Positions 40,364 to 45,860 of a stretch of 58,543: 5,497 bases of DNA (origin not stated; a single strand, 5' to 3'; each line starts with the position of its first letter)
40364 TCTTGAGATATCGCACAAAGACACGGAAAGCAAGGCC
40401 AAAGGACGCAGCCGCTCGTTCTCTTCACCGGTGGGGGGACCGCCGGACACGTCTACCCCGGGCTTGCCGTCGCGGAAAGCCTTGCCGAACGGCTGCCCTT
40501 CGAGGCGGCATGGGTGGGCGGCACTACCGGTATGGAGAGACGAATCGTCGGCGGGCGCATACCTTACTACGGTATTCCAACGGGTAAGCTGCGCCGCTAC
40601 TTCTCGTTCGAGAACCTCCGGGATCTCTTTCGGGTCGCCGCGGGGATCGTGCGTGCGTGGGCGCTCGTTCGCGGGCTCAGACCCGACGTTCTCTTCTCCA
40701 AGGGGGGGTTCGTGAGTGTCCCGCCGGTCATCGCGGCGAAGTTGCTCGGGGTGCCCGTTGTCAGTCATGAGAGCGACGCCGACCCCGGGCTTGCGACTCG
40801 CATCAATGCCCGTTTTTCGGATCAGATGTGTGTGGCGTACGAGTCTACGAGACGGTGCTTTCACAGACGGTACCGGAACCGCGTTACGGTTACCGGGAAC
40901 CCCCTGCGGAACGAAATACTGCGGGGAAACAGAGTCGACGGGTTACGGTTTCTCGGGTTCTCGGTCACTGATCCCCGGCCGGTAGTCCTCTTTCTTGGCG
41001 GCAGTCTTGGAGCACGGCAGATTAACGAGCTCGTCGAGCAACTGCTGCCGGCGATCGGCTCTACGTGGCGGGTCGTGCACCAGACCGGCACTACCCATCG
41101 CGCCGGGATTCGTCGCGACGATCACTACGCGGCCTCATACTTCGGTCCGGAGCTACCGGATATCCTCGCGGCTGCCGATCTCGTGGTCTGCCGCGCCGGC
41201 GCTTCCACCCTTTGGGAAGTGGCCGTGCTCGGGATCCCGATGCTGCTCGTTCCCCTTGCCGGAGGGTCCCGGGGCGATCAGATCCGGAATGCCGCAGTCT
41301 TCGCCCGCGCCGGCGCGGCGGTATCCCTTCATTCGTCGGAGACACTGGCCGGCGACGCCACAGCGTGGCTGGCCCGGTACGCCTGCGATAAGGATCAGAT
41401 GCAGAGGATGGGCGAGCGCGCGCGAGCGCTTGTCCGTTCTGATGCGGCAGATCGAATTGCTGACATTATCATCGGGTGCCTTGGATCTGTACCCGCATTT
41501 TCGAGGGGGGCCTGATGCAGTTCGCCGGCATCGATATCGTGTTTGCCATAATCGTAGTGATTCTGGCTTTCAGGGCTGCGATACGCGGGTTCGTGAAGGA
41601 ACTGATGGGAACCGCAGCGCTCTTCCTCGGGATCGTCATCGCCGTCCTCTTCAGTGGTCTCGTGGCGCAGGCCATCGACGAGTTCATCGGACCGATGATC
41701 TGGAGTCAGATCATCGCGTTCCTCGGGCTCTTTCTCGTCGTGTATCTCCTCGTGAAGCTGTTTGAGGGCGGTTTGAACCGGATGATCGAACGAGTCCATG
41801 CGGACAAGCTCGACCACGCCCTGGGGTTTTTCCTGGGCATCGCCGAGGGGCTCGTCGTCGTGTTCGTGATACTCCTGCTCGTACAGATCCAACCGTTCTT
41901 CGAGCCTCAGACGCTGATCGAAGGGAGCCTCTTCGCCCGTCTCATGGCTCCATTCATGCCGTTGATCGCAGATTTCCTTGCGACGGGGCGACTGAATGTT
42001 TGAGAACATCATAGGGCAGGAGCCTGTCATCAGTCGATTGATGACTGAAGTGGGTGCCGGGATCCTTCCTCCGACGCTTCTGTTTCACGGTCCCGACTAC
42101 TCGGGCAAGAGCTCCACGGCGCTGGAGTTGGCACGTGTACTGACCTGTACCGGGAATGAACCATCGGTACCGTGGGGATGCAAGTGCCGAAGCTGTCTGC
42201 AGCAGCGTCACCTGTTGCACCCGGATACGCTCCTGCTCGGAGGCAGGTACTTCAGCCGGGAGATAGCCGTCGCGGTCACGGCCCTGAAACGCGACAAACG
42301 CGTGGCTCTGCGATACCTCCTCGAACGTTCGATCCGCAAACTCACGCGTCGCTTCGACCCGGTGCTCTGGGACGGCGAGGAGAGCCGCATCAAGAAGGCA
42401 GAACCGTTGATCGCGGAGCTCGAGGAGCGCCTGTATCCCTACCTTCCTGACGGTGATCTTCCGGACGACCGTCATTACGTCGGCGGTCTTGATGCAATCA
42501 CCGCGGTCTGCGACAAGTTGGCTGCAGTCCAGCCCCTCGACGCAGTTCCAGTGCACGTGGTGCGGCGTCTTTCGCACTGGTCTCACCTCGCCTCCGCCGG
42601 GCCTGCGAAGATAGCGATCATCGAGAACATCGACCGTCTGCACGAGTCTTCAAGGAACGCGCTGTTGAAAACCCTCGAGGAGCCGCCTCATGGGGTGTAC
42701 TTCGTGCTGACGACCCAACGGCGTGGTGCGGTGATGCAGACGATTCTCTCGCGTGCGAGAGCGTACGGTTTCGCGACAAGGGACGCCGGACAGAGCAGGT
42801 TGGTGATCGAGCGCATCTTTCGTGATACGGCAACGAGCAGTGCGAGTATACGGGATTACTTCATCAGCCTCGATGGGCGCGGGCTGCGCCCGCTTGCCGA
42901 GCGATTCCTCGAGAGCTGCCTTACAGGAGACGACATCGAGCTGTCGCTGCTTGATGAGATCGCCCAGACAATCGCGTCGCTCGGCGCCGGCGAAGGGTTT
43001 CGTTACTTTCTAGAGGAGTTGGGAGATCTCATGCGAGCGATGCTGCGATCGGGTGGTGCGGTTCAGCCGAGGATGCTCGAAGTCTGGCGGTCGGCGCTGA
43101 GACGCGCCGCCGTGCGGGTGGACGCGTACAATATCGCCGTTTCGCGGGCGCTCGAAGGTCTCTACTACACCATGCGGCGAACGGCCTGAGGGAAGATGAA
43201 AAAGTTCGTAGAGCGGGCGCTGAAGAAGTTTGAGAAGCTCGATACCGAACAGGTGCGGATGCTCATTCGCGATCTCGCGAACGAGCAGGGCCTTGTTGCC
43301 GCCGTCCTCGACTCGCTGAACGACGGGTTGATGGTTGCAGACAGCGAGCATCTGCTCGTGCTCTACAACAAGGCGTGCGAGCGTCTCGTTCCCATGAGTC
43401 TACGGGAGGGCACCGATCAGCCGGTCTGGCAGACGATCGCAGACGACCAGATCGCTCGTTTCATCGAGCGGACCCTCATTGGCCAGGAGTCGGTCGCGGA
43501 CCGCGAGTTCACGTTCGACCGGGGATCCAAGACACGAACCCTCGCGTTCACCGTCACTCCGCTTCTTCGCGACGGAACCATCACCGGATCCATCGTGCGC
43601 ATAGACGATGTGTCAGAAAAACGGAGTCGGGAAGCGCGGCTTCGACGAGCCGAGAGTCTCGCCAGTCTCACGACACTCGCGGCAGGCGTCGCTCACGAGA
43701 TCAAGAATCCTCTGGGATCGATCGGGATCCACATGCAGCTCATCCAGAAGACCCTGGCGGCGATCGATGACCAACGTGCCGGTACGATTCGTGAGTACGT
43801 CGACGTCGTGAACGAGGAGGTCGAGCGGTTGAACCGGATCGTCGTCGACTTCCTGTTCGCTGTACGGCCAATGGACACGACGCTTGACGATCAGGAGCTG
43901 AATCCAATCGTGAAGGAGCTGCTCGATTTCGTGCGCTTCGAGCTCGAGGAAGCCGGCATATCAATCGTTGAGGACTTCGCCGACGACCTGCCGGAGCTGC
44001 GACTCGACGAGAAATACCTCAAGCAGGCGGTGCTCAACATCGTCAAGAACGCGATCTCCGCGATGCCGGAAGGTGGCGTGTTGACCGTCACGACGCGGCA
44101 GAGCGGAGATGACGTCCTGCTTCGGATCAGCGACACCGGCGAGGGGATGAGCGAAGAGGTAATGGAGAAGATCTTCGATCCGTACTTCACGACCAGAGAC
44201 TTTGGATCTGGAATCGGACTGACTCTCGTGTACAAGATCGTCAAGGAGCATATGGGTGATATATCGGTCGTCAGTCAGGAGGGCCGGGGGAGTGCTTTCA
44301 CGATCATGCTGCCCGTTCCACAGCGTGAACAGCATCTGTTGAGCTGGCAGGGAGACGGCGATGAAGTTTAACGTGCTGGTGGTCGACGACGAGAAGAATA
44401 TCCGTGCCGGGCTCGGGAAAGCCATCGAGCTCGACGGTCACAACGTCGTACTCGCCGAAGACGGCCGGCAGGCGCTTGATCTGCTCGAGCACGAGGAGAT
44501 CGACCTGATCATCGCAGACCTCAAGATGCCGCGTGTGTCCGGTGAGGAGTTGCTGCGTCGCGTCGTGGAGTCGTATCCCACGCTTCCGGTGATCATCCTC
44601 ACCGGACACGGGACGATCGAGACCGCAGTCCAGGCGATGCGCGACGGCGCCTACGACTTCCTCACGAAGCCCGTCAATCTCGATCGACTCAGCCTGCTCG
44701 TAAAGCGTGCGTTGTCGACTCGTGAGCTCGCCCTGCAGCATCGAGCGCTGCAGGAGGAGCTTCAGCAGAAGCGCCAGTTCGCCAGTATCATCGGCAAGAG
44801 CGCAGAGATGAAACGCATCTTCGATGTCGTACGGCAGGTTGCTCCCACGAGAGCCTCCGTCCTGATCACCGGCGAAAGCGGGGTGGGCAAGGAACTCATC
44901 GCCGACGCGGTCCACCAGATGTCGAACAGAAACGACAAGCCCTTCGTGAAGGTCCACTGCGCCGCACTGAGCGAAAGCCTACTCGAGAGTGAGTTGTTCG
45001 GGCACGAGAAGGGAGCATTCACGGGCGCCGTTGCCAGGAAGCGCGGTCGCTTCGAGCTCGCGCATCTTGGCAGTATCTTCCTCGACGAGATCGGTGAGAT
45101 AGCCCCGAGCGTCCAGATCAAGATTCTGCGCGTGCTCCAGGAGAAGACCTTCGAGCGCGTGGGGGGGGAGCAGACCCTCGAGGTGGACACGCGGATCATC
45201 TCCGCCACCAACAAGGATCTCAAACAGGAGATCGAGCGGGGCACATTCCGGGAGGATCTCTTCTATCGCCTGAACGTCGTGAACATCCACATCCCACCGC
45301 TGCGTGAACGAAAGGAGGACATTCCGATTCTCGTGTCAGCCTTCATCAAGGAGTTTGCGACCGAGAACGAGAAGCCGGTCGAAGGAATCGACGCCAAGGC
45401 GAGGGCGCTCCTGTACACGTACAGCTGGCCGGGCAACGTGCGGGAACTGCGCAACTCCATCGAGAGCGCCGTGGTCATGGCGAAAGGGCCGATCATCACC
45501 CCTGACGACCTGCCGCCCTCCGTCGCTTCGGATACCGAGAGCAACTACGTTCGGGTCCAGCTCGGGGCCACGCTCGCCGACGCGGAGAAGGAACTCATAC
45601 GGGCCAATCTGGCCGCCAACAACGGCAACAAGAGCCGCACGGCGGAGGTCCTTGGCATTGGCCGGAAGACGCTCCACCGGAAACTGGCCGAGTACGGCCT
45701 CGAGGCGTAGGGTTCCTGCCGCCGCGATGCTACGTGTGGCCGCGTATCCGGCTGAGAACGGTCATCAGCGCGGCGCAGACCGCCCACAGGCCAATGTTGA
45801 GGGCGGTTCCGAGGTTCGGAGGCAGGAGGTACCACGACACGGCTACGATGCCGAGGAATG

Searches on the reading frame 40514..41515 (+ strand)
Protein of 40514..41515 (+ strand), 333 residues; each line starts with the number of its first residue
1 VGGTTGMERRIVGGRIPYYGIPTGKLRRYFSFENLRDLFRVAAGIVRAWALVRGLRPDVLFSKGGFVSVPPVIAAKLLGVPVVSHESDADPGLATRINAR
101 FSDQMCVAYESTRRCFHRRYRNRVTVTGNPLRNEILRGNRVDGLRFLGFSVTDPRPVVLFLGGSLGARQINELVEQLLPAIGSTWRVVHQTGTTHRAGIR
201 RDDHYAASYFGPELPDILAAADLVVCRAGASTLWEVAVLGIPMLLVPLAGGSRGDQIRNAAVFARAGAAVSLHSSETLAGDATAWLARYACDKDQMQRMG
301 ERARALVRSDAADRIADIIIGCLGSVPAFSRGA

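Call 38: search_protein_families(library=pfam, proteins=[window:40514-41515:+], max_evalue=0.0001)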
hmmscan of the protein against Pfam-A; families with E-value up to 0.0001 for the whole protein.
window:40514-41515:+ (333 aa): 3 families
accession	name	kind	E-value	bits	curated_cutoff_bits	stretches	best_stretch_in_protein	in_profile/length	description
PF04101.22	Glyco_tran_28_C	-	7.7e-27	94.8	22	1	157-302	1-153/166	Glycosyltransferase family 28 C-terminal domain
PF03033.26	Glyco_transf_28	-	2.3e-21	76.7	26.2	1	4-105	35-137/139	Glycosyltransferase family 28 N-terminal domain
PF13579.12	Glyco_trans_4_4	-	5.7e-05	23.9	29.7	1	7-99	31-114/158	Glycosyl transferase 4-like domain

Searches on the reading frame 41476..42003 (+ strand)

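Call 38: search_protein_families(library=pfam, proteins=[window:41476-42003:+], max_evalue=0.0001)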
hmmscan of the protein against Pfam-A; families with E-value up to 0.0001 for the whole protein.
window:41476-42003:+ (175 aa): 1 family
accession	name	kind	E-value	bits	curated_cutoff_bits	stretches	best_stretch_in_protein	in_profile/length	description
PF02674.22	Colicin_V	-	7.5e-29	101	29.3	1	19-160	1-142/144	Colicin V production protein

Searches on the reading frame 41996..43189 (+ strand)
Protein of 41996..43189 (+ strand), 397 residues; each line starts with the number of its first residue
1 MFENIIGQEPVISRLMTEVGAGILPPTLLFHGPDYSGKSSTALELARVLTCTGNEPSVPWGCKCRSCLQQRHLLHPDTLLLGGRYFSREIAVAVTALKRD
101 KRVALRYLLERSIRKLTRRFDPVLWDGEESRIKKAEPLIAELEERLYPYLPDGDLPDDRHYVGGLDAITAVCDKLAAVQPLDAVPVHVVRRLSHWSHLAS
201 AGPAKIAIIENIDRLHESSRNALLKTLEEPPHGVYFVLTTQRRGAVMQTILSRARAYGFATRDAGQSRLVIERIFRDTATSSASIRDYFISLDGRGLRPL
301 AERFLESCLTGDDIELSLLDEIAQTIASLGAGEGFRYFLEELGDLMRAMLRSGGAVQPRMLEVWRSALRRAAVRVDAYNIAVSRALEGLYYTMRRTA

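Call 38: search_protein_families(library=pfam, proteins=[window:41996-43189:+], max_evalue=0.0001)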
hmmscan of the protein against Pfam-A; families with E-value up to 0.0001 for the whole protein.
window:41996-43189:+ (397 aa): 1 family
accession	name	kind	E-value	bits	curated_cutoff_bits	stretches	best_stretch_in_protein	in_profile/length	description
PF13177.12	DNA_pol3_delta2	-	4.7e-28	98.6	27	2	189-260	86-158/161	DNA polymerase III, delta subunit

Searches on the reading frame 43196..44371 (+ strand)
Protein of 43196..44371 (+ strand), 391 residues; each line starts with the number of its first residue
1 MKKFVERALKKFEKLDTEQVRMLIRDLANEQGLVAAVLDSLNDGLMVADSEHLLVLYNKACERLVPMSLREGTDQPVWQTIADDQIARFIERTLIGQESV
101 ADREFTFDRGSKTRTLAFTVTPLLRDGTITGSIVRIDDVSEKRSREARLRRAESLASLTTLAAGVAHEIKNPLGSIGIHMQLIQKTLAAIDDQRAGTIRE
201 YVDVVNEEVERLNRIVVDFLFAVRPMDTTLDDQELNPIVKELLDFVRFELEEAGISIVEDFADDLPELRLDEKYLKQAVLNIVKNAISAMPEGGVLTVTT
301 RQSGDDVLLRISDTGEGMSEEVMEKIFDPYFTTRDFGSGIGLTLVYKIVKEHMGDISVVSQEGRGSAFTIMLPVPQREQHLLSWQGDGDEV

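Call 38: search_protein_families(library=pfam, proteins=[window:43196-44371:+], max_evalue=0.0001)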
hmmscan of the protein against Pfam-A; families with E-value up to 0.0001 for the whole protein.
window:43196-44371:+ (391 aa): 3 families
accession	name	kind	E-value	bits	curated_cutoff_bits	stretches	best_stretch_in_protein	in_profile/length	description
PF02518.31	HATPase_c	-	2.6e-26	92.7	26.4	1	271-375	2-110/111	Histidine kinase-, DNA gyrase B-, and HSP90-like ATPase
PF00512.31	HisKA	-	2.4e-11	43.9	26.9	1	158-222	2-60/66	His Kinase A (phospho-acceptor) domain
PF08448.16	PAS_4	-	2.7e-07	31.2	23.1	1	38-143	1-109/110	PAS fold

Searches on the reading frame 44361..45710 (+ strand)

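Call 38: search_protein_families(library=pfam, proteins=[window:44361-45710:+], max_evalue=0.0001)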
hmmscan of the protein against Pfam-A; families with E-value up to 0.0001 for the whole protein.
window:44361-45710:+ (449 aa): 9 families
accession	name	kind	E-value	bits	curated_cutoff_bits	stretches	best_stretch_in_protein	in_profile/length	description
PF00158.32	Sigma54_activat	-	1e-71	240.5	20.2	1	143-310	1-168/168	Sigma-54 interaction domain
PF00072.30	Response_reg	-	9.7e-31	106.7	30.2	1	5-112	1-108/111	Response regulator receiver domain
PF25601.1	AAA_lid_14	-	1.6e-28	98.8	27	1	315-394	1-80/87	AAA+ ATPase lid domain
PF14532.12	Sigma54_activ_2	-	7.6e-20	72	25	1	144-314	1-138/138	Sigma-54 interaction domain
PF02954.25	HTH_8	-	1.1e-14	54.3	22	1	404-445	1-42/42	Bacterial regulatory protein, Fis family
PF07724.20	AAA_2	-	1.1e-07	32.5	27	1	165-292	4-132/166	AAA domain (Cdc48 subfamily)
PF07728.20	AAA_5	-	2.8e-06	27.8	22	1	167-285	2-123/139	AAA domain (dynein-related subfamily)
PF00004.35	AAA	-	6.2e-05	23.9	21.2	0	167-292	1-115/131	ATPase family associated with various cellular activities (AAA)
PF13191.12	AAA_16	-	6.6e-05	23.9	32.6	0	144-219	3-85/167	AAA ATPase domain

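Call 75: search_protein_families(library=ncbifam, proteins=[window:44361-45710:+], max_evalue=1e-30)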
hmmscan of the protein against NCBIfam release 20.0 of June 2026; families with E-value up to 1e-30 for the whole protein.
window:44361-45710:+ (449 aa): 25 families
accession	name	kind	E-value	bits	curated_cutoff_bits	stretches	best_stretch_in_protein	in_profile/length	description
NF008469.0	PRK11361.1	equivalog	6e-154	513.2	714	1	4-448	6-457/461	acetoacetate metabolism transcriptional regulator AtoC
TIGR02915.1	PEP_resp_reg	equivalog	9.8e-137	456.4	502.6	1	5-447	1-444/445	PEP-CTERM-box response regulator transcription factor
TIGR01818.1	ntrC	equivalog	2e-132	442.3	558.6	1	5-394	1-387/463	nitrogen regulation protein NR(I)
NF007689.0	PRK10365.1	equivalog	3.6e-126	421.5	760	1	2-443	5-440/441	sigma-54-dependent response regulator transcription factor ZraR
NF051870.1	NAssimRespRegNtrX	equivalog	7e-125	417.4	600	1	4-446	3-451/452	nitrogen assimilation response regulator NtrX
NF041946.1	LuxO_transreg_Vib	equivalog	2.1e-116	389.5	800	1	28-405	22-397/463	quorum-sensing sigma-54 dependent transcriptional regulator LuxO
TIGR01817.1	nifA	equivalog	2.9e-116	389.4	528.85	1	121-395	176-449/534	nif-specific transcriptional activator NifA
NF041552.1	TF_PrdR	equivalog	3.1e-115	385.7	795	1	130-446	254-577/577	sigma-54 dependent transcriptional regulator PrdR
NF011695.0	PRK15115.1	equivalog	8.5e-114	380.7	763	1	4-449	8-440/445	two-component system response regulator GlrR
NF008176.1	PRK10923.1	equivalog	2.9e-112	375.7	620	1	4-393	5-390/469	nitrogen regulation protein NR(I)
NF050807.1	TransRegFlbDCaul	equivalog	9.7e-104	347.7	750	1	25-446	23-439/454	sigma-54-dependent transcriptional regulator FlbD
NF049963.1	RespRegFlgRCampy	domain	6.8e-101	338.2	750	1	4-446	2-428/429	fla regulon two-component system response regulator FlgR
NF038308.1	RNA_repair_RtcR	equivalog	1.6e-98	330.9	650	1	86-403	123-451/530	RNA repair transcriptional activator RtcR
NF003451.0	PRK05022.1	equivalog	2.8e-97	326.6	476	1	115-443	156-506/512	nitric oxide reductase transcriptional regulator NorR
TIGR02329.1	propionate_PrpR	equivalog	5.3e-90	302.5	499.2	1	113-443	184-525/526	propionate catabolism operon regulatory protein PrpR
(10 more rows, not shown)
